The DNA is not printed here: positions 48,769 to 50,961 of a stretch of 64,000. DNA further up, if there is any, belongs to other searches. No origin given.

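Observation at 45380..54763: Tightly coupled 7-gene operon of exported heme/propeller proteins led by a dedicated DAHP synthase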

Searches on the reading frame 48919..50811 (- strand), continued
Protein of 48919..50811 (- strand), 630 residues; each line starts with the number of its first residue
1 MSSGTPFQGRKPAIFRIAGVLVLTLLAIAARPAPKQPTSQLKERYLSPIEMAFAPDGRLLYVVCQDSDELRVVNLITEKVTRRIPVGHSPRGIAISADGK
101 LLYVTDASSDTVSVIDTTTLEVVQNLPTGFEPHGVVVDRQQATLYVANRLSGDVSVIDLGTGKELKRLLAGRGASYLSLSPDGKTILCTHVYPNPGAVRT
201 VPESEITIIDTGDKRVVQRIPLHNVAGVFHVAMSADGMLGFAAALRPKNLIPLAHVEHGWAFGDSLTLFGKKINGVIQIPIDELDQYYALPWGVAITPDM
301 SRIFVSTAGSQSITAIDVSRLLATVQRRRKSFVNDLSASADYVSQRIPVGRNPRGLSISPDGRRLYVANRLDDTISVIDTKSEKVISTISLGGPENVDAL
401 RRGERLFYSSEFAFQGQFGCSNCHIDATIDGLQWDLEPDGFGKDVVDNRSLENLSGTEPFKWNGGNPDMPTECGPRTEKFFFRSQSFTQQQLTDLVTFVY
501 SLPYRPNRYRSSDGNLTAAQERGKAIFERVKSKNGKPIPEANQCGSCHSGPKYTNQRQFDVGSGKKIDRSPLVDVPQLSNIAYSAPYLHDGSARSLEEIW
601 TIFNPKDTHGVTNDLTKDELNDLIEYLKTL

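Call 60: find_encoding_contigs(protein=P0287, flank=10000, max_places=2)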
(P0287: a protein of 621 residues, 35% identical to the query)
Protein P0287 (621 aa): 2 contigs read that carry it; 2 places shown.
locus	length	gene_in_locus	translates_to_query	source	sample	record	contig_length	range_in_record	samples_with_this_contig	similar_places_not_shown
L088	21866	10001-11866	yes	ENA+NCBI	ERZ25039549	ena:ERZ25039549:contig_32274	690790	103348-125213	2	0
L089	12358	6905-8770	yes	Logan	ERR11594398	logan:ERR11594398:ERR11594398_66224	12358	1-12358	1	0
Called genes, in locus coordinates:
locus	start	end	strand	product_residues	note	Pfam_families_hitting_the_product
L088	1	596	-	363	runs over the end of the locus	PF04055:Radical_SAM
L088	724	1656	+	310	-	PF19459:DUF5996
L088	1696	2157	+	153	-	-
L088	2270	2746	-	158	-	PF04073:tRNA_edit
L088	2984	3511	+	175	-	PF01135:PCMT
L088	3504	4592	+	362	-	PF00266:Aminotran_5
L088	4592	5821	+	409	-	PF00389:2-Hacid_dh, PF02826:2-Hacid_dh_C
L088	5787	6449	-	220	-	PF00702:Hydrolase, PF12710:HAD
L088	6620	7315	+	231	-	PF12728:HTH_17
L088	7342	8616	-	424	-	PF04055:Radical_SAM (weak)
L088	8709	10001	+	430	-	PF07676:PD40 (faint), PF18582:HZS_alpha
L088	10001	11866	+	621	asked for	PF02239:Cytochrom_D1 (faint), PF21783:YNCE (faint), PF22494:choice_anch_I (faint), PF23414:Beta-prop_EML_2 (faint), PF23749:DUF7165 (weak), PF25174:Beta-prop_THOC3 (weak)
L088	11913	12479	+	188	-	PF01042:Ribonuc_L-PSP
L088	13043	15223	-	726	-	PF04055:Radical_SAM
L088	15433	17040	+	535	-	-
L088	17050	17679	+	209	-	PF09413:DUF2007 (weak)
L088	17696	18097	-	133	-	PF00903:Glyoxalase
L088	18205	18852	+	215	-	PF01047:MarR (weak), PF12802:MarR_2, PF13412:HTH_24, PF01022:HTH_5, PF01325:Fe_dep_repress (faint), PF08279:HTH_11, PF12840:HTH_20, PF13404:HTH_AsnC-type (weak)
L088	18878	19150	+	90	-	-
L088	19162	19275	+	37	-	-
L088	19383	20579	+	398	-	PF01494:FAD_binding_3, PF13450:NAD_binding_8 (faint)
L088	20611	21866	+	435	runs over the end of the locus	PF09949:APP1_cat (faint)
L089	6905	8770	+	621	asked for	PF02239:Cytochrom_D1 (faint), PF21783:YNCE (faint), PF22494:choice_anch_I (faint), PF23414:Beta-prop_EML_2 (faint), PF23749:DUF7165 (weak), PF25174:Beta-prop_THOC3 (weak)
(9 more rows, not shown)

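Call 61: find_encoding_contigs(protein=P0378, flank=10000, max_places=2)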
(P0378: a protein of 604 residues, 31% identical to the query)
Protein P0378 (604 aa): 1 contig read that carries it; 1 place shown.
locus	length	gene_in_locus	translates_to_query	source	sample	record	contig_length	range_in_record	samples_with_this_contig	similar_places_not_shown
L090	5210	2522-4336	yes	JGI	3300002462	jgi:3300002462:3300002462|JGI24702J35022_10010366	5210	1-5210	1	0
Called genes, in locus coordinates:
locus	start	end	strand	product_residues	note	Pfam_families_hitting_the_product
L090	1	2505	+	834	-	?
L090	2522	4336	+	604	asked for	PF21783:YNCE (faint), PF23414:Beta-prop_EML_2 (faint), PF02239:Cytochrom_D1 (faint), PF10282:Lactonase (faint), PF00034:Cytochrom_C (faint), PF03150:CCP_MauG (faint), PF21419:RoxA-like_Cyt-c (weak)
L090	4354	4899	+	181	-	PF07638:Sigma70_ECF (weak), PF04542:Sigma70_r2, PF08281:Sigma70_r4_2, PF13309:HTH_22 (faint), PF00196:GerE (weak), PF13384:HTH_23 (weak)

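Call 63: search_protein_families(library=pfam, proteins=[L052:4462-6096:-, L061:5197-6471:+, L063:4973-6247:-, L074:5013-6671:+, L030:5796-6671:-, L037:5474-6877:+, L037:1959-5477:+, L076:14250-15923:-, L076:16546-17868:-, L076:15920-16768:-], max_evalue=0.0001)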
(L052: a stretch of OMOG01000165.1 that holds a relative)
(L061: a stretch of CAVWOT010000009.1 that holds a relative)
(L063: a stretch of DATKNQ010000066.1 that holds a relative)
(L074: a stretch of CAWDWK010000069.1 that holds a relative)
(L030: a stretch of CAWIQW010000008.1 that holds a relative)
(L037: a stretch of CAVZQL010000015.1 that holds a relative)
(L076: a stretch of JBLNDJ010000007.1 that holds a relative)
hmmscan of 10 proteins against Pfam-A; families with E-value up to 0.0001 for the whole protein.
L052:4462-6096:- (544 aa): 0 families

L061:5197-6471:+ (424 aa): 7 families
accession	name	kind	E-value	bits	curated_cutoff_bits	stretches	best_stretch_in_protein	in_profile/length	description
PF13167.11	GTP-bdg_N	-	4.4e-34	117.3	25.4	1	21-108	2-89/89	GTP-binding GTPase N-terminal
PF16360.10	GTP-bdg_M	-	7.3e-32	110.2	29.5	1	110-188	1-79/79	GTP-binding GTPase Middle Region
PF01926.29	MMR_HSR1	-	9.2e-20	71.3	21.9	1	195-314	1-113/113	50S ribosome-binding GTPase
PF00009.33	GTP_EFTU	-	1.2e-09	38.5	26.5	1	276-367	96-187/188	Elongation factor Tu GTP binding domain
PF02421.24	FeoB_N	-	1.6e-06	28.2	27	1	195-361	2-155/156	Ferrous iron transport protein B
PF03193.22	RsgA_GTPase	-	1.8e-06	28.3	30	0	282-362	30-104/174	RsgA GTPase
PF19275.4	HflX_C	-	3.6e-05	24.2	26.4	0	338-403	6-70/102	HflX C-terminal domain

L063:4973-6247:- (424 aa): 0 families

L074:5013-6671:+ (552 aa): 3 families
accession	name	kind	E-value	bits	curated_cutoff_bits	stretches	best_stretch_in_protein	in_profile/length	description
PF13517.12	FG-GAP_3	-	6.4e-49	164.8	26.9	6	124-190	2-61/61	FG-GAP-like repeat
PF07593.17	UnbV_ASPIC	-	7.6e-20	71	23.4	1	480-546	1-67/68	ASPIC and UnbV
PF01839.29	FG-GAP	-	2.2e-16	59.7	22.1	1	431-448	5-22/37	FG-GAP repeat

L030:5796-6671:- (291 aa): 2 families
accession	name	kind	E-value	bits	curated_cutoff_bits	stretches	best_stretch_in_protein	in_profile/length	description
PF00756.26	Esterase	-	2.6e-29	103.2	22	1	33-279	1-247/251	Putative esterase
PF02230.22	Abhydrolase_2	-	9.9e-05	22.7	23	0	135-181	96-142/217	Phospholipase/Carboxylesterase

L037:5474-6877:+ (467 aa): 1 family
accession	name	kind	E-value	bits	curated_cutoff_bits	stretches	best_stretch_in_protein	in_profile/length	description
PF01425.27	Amidase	-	1.8e-95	321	27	1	25-443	1-442/445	Amidase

L037:1959-5477:+ (1172 aa): 15 families
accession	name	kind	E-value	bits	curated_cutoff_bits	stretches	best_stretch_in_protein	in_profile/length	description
PF13517.12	FG-GAP_3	-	5.4e-48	161.9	26.9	6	297-361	1-61/61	FG-GAP-like repeat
PF07719.23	TPR_2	-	5e-23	79.7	27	1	163-193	1-31/34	Tetratricopeptide repeat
PF00515.34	TPR_1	-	6.4e-21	73.7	27.8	1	130-161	2-33/34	Tetratricopeptide repeat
PF13414.12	TPR_11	-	2.9e-16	59.3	26.8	1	136-175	1-40/42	TPR repeat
PF13432.12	TPR_16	-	3.8e-16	59.6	32.7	1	101-163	3-65/65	Tetratricopeptide repeat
PF13431.12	TPR_17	-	5.5e-16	57.9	24.4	1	152-183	2-33/34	Tetratricopeptide repeat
PF14559.12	TPR_19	-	2.9e-14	53.6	25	2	141-194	3-56/68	Tetratricopeptide repeat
PF13181.12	TPR_8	-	3.9e-14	52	25.7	0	130-161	2-33/34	Tetratricopeptide repeat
PF07593.17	UnbV_ASPIC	-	4.4e-13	49.4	23.4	1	661-724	1-64/68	ASPIC and UnbV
PF01839.29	FG-GAP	-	9.8e-12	44.9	22.1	0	506-522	5-21/37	FG-GAP repeat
PF13424.12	TPR_12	-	1.6e-09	38.3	30.1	0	94-159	2-75/77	Tetratricopeptide repeat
PF23914.1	TPR_CcmH_CycH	-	3.9e-09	37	42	0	67-155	56-147/158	Cytochrome c-type biogenesis protein H TPR domain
PF13428.12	TPR_14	-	5.6e-08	33.2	23.5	0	101-136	7-42/44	Tetratricopeptide repeat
PF12895.13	ANAPC3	-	2.1e-06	28.4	27.2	0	154-220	14-79/82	Anaphase-promoting complex, cyclosome, subunit 3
PF13174.12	TPR_6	-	9.5e-06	26.4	26.3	0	164-190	1-27/33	Tetratricopeptide repeat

L076:14250-15923:- (557 aa): 3 families
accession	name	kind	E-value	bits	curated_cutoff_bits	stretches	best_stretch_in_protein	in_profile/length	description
PF13517.12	FG-GAP_3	-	4.4e-47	158.9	26.9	5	64-135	1-61/61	FG-GAP-like repeat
PF07593.17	UnbV_ASPIC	-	4.5e-17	62.1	23.4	1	477-542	1-66/68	ASPIC and UnbV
PF01839.29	FG-GAP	-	5.5e-12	45.7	22.1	0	117-136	2-21/37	FG-GAP repeat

L076:16546-17868:- (440 aa): 2 families
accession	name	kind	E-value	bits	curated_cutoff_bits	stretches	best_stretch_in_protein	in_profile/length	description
PF02518.31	HATPase_c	-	2.4e-12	47.7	26.4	1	345-434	4-109/111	Histidine kinase-, DNA gyrase B-, and HSP90-like ATPase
PF07730.19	HisKA_3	-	1e-09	39.2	24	1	241-302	5-66/68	Histidine kinase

L076:15920-16768:- (282 aa): 5 families
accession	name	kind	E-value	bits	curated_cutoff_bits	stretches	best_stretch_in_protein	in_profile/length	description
PF00072.30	Response_reg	-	3.4e-29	101.7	30.2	1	80-191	1-110/111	Response regulator receiver domain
PF00196.25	GerE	-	2.9e-19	68.9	23.5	1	218-273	2-57/57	Bacterial regulatory proteins, luxR family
PF08281.18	Sigma70_r4_2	-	1.4e-06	28.3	25.7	1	215-254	7-47/54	Sigma-70, region 4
PF05331.17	DUF742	-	6.1e-05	23.3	27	0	205-263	28-85/114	Protein of unknown function (DUF742)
PF04545.22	Sigma70_r4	-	6.3e-05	22.9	24.1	0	215-250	1-37/50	Sigma-70, region 4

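Call 87: list_cluster_members(proteins=[P0241, P0246, P0249, P0253, P0254, P0287, P0362, P0257, L100:621-2657:+, L145:1944-4046:+])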
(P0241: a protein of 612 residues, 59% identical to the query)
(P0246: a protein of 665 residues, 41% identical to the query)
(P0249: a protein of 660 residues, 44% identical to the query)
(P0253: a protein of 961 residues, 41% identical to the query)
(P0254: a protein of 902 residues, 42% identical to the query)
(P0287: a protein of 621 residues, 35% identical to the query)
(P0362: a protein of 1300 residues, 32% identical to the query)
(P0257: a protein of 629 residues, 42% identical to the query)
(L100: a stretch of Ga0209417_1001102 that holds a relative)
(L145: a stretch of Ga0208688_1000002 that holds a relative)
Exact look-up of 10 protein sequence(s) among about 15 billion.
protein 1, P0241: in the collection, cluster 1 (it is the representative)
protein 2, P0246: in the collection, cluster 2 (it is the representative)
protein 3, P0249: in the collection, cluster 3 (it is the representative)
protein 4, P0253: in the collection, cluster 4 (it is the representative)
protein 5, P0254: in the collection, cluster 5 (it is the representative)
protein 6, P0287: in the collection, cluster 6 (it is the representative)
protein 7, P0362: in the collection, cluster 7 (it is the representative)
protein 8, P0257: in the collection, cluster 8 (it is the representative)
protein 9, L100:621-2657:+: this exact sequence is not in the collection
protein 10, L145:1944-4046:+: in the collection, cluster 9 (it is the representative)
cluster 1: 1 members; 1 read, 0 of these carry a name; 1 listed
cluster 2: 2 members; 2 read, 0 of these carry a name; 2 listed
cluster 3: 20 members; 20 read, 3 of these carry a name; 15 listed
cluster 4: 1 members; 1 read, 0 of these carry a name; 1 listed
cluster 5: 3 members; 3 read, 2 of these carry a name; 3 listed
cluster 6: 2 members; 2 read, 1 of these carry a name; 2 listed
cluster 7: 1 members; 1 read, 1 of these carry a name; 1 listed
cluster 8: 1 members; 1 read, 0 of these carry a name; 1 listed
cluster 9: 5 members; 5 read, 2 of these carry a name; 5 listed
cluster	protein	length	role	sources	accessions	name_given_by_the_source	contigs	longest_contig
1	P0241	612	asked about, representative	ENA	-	-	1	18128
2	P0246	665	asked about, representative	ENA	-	-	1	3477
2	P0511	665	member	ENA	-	-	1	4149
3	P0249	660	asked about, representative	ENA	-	-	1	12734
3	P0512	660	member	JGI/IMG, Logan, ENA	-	YVTN family beta-propeller protein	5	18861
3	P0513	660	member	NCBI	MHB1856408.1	MAG: beta-propeller fold lactonase family protein [Acidobacteriaceae bacterium]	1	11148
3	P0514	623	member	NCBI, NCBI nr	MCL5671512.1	MAG: beta-propeller fold lactonase family protein, partial [Acidobacteria bacterium] | beta-propeller fold lactonase family protein [Acidobacteriota bacterium]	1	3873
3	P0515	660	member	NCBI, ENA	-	-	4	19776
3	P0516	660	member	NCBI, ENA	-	-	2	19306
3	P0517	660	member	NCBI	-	-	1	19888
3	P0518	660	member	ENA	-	-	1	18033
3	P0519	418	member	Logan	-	-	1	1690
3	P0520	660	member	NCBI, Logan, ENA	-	-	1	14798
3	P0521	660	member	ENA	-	-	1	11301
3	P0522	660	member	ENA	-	-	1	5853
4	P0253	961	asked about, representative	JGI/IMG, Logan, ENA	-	-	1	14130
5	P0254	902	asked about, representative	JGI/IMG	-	YVTN family beta-propeller protein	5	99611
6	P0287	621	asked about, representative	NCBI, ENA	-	-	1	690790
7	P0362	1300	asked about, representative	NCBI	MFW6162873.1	MAG: beta-propeller fold lactonase family protein [Planctomycetota bacterium]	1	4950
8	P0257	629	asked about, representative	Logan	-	-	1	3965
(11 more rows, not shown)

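Call 88: list_cluster_members(proteins=[L100:5908-6765:+, L100:4558-5898:+, L100:2664-3857:+, L100:7128-8273:+, L100:3905-4558:+, L145:5887-6792:+, L145:5268-5759:+, L088:8709-10001:+, L088:11913-12479:+, L086:5353-6543:+])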
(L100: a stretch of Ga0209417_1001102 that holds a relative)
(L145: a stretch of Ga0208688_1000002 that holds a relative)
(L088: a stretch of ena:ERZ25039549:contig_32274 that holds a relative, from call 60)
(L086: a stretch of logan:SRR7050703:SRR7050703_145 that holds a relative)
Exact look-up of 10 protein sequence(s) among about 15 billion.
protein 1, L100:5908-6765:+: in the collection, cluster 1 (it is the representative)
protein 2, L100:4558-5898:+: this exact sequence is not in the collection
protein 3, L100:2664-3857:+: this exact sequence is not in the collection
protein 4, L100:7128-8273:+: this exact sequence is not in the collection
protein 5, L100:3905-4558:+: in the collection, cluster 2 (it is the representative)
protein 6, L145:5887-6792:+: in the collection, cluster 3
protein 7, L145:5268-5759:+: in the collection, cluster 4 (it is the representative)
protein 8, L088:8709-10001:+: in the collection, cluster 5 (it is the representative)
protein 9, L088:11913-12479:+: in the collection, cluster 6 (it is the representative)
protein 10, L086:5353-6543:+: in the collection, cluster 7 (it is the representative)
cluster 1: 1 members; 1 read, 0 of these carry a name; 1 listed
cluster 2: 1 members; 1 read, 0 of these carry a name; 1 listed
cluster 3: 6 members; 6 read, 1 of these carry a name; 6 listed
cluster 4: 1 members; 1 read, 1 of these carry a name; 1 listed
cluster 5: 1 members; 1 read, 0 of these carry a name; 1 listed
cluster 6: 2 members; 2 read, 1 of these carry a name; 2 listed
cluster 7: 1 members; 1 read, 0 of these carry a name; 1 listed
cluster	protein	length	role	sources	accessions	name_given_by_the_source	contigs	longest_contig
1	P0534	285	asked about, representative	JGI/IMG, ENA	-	-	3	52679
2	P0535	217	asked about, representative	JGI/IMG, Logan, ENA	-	-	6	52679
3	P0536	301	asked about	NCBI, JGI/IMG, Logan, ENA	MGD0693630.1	MAG: 3-deoxy-7-phosphoheptulonate synthase [Terriglobia bacterium] | 3-deoxy-7-phosphoheptulonate synthase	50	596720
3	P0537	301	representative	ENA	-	-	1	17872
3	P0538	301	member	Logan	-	-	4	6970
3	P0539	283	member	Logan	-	-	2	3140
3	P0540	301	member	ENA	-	-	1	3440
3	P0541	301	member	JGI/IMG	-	-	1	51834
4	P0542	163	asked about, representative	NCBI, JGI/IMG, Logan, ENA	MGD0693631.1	MAG: Rid family hydrolase [Terriglobia bacterium] | enamine deaminase RidA (YjgF/YER057c/UK114 family)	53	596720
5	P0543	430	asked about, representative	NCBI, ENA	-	-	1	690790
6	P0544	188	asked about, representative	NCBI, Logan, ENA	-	-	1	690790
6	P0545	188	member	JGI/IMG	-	enamine deaminase RidA (YjgF/YER057c/UK114 family)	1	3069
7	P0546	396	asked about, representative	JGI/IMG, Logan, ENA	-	-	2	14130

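Call 107: predict_structure(alignment_id=A2)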
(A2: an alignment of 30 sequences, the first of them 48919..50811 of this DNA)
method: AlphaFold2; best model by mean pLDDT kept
length: 630 residues; sequences in the alignment: 30
mean_pLDDT: 85.9   pTM: 0.87
mean pLDDT of the five models: 85.9, 85.8, 85.1, 84.4, 83.5
residues with pLDDT >= 90: 386; 70-90: 148; 50-70: 47; < 50: 49
segments of 3 or more residues with pLDDT < 50: 1-11, 31-40, 249-259, 431-447
pLDDT, mean of each block of 10 residues (from residue 1): 42 56 66 44 86 97 98 98 97 97 98 98 98 97 97 97 97 95 97 74 91 97 90 96 78 42 87 90 77 96 95 96 84 78 95 97 98 98 98 93 93 77 73 39 46 84 80 77 78 94 89 93 97 96 92 89 77 85 79 85 91 96 96
secondary structure, 60 per line:
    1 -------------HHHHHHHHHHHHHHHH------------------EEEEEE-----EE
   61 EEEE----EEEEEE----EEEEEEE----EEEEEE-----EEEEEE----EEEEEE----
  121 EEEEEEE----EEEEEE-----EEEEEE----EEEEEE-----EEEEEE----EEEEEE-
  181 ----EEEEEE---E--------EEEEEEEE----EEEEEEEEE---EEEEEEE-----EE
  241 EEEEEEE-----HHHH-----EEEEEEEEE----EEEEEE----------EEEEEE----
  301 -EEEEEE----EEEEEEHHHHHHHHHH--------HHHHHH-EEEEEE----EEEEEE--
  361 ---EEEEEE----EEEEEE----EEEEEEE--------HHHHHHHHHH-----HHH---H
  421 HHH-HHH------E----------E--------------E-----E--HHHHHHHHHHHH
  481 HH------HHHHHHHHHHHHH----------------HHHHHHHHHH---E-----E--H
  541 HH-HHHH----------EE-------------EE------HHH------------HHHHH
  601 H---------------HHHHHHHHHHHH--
elements in order: H14-29 E48-53 E59-64 E69-74 E79-85 E90-95 E101-106 E111-116 E121-127 E132-137 E143-148 E153-158 E164-169 E174-179 E185-190 E203-210 E215-223 E227-233 E239-247 H253-256 E262-270 E275-280 E291-296 E302-307 E312-317 H318-327 H336-341 E343-348 E353-358 E364-369 E374-379 E384-390 H399-408 H420-423 H469-482 H489-501 H518-527 H544-547 H596-601 H617-628
